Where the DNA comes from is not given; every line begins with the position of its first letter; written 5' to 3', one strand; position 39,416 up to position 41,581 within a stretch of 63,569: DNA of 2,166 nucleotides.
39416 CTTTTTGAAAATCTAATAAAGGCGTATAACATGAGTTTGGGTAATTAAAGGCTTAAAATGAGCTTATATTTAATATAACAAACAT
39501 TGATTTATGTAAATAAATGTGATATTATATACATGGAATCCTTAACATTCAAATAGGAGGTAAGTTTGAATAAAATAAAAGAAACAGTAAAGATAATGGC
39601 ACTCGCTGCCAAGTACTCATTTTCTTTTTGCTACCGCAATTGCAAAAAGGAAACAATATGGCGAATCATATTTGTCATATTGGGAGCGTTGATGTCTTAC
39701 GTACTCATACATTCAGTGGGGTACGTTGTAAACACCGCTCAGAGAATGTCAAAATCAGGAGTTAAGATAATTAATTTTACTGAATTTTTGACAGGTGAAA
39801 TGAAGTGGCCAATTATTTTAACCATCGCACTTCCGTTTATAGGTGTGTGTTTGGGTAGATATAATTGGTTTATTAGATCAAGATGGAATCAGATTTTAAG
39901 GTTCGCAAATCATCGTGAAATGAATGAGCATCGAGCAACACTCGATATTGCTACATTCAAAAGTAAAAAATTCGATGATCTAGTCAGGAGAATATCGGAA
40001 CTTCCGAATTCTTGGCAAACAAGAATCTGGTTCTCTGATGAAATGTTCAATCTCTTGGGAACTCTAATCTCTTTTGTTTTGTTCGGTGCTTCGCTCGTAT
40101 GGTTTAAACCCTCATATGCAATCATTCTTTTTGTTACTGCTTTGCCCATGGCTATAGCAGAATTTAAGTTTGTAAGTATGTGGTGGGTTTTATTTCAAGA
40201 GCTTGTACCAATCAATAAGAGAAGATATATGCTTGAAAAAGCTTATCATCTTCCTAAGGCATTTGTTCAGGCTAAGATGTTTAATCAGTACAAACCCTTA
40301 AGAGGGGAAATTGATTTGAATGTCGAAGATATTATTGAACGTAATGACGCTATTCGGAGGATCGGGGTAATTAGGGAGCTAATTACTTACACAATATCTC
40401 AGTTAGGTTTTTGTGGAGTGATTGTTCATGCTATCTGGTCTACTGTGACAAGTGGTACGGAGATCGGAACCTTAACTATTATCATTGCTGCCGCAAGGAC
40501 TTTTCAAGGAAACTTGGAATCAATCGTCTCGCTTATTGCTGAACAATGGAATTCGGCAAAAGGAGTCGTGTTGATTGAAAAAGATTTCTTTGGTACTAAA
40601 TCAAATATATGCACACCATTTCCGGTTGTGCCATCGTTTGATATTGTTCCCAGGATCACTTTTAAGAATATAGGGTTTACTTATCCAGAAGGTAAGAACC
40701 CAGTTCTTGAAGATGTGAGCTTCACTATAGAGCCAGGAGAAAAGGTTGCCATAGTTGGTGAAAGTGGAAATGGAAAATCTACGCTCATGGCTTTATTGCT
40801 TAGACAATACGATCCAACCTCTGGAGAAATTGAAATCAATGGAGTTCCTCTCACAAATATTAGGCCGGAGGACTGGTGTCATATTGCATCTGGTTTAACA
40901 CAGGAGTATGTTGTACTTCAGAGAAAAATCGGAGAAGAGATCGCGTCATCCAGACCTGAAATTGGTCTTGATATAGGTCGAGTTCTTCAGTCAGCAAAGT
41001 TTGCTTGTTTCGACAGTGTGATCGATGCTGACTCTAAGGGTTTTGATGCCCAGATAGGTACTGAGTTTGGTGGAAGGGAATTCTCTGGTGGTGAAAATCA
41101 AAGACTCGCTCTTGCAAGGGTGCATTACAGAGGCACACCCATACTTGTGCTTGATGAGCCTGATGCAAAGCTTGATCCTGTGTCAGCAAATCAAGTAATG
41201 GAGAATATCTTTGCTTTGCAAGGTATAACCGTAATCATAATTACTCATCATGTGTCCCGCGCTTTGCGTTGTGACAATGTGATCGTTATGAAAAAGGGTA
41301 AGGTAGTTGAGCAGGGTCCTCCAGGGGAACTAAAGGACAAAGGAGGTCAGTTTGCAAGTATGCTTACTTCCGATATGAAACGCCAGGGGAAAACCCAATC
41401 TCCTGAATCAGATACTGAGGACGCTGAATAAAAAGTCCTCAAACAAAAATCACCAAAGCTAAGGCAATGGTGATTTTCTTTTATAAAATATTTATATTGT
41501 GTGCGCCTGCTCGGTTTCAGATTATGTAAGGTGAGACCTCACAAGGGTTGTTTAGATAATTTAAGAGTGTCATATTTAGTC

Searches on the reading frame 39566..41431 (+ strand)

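Call 26: search_protein_families(library=pfam, proteins=[window:39566-41431:+], max_evalue=0.001)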
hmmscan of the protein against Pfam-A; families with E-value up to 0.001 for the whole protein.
window:39566-41431:+ (621 aa): 3 families
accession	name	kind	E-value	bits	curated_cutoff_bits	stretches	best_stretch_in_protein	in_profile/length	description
PF00005.33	ABC_tran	-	9.9e-26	91.4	25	1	381-533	1-136/137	ABC transporter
PF02463.25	SMC_N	-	1.5e-06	28.2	40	1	505-576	136-212/220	RecF/RecN/SMC N terminal domain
PF13401.12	AAA_22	-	0.00074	20.3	27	0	395-544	9-104/130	AAA domain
